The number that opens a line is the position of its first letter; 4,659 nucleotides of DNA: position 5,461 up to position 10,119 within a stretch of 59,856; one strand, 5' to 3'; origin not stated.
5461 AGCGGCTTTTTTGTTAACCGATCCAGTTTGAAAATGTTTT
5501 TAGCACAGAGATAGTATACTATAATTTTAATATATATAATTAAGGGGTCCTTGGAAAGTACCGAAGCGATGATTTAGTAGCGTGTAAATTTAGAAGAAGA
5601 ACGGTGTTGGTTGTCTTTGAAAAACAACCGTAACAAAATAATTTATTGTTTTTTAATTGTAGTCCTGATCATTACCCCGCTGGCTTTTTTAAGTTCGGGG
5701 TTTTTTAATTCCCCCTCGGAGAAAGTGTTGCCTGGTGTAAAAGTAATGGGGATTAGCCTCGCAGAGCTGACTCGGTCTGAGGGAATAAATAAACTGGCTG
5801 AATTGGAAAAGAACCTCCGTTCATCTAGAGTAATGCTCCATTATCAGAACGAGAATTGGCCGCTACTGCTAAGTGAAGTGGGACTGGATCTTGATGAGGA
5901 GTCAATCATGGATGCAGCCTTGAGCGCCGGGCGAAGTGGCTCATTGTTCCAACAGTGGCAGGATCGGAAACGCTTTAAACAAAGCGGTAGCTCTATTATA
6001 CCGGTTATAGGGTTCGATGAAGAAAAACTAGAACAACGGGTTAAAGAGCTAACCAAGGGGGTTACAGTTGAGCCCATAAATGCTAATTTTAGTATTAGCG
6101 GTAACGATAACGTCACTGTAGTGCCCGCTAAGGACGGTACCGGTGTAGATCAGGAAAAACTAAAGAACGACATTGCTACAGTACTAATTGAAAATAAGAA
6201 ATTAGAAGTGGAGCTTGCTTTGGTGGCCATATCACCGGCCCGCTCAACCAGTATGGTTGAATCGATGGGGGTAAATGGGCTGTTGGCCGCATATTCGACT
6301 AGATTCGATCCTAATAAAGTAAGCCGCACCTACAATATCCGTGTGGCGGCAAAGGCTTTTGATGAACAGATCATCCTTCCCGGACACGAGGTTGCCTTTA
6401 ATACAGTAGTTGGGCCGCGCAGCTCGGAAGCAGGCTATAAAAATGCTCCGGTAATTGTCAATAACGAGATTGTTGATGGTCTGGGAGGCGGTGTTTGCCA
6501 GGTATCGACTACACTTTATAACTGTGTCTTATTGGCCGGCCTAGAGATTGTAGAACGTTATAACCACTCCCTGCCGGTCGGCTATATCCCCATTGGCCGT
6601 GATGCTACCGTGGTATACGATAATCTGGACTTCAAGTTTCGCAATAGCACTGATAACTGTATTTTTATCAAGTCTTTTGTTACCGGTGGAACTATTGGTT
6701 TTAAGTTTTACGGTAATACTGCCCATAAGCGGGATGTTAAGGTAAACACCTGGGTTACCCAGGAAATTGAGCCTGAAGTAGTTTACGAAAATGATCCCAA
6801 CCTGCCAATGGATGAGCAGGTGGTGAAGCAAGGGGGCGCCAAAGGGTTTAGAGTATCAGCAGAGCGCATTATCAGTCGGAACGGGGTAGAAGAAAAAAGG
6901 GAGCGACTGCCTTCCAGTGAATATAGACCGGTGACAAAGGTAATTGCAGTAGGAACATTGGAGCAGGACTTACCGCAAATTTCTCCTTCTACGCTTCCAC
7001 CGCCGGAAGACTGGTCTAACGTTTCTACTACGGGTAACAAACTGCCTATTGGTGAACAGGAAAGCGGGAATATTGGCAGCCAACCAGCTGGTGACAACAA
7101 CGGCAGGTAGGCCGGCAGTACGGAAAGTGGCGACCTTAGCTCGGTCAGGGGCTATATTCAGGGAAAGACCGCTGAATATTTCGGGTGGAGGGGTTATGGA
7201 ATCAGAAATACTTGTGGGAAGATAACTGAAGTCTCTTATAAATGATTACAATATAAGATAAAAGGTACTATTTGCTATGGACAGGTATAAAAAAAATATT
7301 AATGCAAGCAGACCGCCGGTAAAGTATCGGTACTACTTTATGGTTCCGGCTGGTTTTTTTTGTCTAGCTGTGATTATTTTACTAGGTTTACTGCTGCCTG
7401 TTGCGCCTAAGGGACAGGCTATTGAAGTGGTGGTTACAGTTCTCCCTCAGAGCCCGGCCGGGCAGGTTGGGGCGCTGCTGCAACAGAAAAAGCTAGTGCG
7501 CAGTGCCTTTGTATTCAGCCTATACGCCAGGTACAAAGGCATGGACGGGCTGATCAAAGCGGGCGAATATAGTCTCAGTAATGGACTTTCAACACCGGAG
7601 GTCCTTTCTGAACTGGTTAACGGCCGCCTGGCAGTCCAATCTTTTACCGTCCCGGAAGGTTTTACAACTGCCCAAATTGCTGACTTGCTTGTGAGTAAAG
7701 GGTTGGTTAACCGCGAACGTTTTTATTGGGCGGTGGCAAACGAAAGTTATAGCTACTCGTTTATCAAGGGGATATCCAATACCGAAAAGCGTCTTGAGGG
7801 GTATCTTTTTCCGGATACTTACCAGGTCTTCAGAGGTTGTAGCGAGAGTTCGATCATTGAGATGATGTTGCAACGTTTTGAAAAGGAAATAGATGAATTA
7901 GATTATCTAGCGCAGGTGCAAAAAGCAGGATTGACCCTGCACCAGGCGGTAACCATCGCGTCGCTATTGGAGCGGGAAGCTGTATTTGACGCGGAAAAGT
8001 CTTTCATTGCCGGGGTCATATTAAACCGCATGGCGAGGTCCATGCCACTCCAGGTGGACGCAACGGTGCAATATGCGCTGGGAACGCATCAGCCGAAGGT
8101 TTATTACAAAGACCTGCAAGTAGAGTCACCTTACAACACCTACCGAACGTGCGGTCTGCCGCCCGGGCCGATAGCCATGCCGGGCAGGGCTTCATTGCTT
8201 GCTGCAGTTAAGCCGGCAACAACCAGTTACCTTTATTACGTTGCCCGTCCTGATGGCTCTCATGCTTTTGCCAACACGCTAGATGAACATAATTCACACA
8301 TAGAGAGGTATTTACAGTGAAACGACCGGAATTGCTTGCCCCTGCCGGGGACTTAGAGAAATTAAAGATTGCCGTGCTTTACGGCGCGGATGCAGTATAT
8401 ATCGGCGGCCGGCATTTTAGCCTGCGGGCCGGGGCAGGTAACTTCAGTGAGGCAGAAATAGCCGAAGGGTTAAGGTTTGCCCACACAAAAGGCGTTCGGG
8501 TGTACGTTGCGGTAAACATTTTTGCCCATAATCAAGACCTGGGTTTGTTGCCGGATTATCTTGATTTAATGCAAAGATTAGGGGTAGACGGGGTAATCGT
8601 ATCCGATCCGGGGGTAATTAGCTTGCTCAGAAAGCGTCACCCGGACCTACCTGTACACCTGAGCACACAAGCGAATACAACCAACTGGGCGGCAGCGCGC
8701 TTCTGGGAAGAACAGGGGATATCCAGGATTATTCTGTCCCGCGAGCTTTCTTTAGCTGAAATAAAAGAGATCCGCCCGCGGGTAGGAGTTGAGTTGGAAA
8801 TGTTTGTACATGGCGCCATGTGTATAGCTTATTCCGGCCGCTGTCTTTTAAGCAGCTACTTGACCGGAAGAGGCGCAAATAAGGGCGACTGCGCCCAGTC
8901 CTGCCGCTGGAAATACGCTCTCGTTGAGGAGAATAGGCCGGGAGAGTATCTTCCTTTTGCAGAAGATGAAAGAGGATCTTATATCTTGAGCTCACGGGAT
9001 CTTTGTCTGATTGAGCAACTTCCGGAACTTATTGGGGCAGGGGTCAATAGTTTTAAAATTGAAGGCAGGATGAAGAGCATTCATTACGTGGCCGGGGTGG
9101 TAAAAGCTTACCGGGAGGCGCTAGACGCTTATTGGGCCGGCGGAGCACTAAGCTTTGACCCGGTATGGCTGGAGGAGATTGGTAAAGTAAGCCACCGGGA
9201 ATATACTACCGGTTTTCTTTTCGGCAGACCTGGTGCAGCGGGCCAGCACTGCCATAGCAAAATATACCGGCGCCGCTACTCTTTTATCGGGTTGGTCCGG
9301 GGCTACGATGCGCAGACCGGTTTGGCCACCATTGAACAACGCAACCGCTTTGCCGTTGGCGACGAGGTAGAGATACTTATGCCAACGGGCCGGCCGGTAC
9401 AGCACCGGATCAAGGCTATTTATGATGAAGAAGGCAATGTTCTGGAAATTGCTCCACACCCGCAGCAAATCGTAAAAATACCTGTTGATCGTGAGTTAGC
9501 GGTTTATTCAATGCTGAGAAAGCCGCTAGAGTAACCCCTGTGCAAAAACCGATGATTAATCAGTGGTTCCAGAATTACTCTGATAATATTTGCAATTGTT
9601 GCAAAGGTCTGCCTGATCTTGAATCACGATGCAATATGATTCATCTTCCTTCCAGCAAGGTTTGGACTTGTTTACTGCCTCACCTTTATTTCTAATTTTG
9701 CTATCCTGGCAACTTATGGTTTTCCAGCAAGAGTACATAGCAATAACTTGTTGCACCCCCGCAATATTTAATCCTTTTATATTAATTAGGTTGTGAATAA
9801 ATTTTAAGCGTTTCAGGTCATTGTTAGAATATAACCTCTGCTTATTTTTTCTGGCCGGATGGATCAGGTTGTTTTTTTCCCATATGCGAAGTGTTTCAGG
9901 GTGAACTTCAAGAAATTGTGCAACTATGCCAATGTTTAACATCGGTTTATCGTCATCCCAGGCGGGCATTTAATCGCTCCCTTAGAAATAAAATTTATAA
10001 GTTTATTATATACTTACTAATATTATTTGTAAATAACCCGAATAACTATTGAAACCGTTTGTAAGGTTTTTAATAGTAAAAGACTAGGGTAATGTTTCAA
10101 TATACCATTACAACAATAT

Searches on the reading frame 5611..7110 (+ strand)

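Call 43: search_protein_families(library=ncbifam, proteins=[window:5611-7110:+], max_evalue=1e-10)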
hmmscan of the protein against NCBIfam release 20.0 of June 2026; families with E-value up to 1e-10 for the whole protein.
window:5611-7110:+ (499 aa): 3 families
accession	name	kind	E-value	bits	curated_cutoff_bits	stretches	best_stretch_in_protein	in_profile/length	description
NF033128.2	vanW-gen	equivalog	1.8e-18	67.1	365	1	231-354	65-190/271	glycopeptide resistance accessory protein VanW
NF033123.1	vanW-G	exception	2.5e-16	60.3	600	1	236-354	67-190/273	glycopeptide resistance accessory protein VanW-G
NF033122.1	vanW-B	exception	6.5e-11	42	610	0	237-352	69-189/275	glycopeptide resistance accessory protein VanW-B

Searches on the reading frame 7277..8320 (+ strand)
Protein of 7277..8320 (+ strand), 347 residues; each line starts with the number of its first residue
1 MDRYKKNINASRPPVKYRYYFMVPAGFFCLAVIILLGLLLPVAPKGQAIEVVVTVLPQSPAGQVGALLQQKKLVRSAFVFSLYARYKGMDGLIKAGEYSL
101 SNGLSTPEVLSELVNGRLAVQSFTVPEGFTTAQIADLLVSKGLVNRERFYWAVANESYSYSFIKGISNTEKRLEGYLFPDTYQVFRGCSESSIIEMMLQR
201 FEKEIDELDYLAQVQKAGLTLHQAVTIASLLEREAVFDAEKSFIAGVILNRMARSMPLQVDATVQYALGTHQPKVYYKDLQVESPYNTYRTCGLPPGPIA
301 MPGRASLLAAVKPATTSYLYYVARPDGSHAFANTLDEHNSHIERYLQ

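Call 43: search_protein_families(library=ncbifam, proteins=[window:7277-8320:+], max_evalue=1e-10)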
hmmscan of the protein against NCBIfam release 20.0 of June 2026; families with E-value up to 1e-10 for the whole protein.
window:7277-8320:+ (347 aa): 2 families
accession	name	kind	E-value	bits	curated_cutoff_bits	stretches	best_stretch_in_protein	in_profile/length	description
TIGR00247.1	TIGR00247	hypoth_equivalog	3.3e-66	223.7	103.4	1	44-347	33-342/347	endolytic transglycosylase MltG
NF007619.0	PRK10270.1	equivalog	8.5e-40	136.8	532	1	51-346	40-331/340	cell division protein YceG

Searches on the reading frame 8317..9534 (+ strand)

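Call 43: search_protein_families(library=ncbifam, proteins=[window:8317-9534:+], max_evalue=1e-10)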
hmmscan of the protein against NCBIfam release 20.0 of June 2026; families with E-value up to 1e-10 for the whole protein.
window:8317-9534:+ (405 aa): 4 families
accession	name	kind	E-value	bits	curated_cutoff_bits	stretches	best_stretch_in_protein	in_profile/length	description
NF011996.0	PRK15452.1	equivalog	1.5e-121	406.3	534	2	1-203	2-205/449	prephenate-dependent tRNA uridine(34) hydroxylase TrhP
NF047963.1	quinone_UbiU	equivalog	1.5e-63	214.9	440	1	5-199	2-200/331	ubiquinone anaerobic biosynthesis protein UbiU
NF047965.1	quinone_UbiV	equivalog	7.9e-14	51.8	275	1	96-307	94-291/292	ubiquinone anaerobic biosynthesis protein UbiV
NF011991.0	PRK15447.1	equivalog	9.3e-13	48.2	283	1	25-308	30-297/302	U32 family peptidase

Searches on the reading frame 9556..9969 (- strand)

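Call 43: search_protein_families(library=ncbifam, proteins=[window:9556-9969:-], max_evalue=1e-10)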
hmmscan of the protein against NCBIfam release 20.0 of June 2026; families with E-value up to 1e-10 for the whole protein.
window:9556-9969:- (137 aa): 4 families
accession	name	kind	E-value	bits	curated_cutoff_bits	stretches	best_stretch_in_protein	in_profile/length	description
NF047375.1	HeatShock_HspR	equivalog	5.9e-18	64.7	105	1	9-93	2-87/92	heat shock protein transcriptional repressor HspR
NF047377.1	heat_HspR_dupli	exception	2.4e-16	59.9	300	1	5-78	121-195/214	heat shock protein transcriptional repressor HspR, fused homodimer type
NF007069.0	PRK09514.1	equivalog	6.5e-12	45.6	143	1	10-92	1-84/141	Zn(2+)-responsive transcriptional regulator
TIGR02043.1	ZntR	equivalog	8.7e-11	42.1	167.95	1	10-91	1-83/131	Zn(2+)-responsive transcriptional regulator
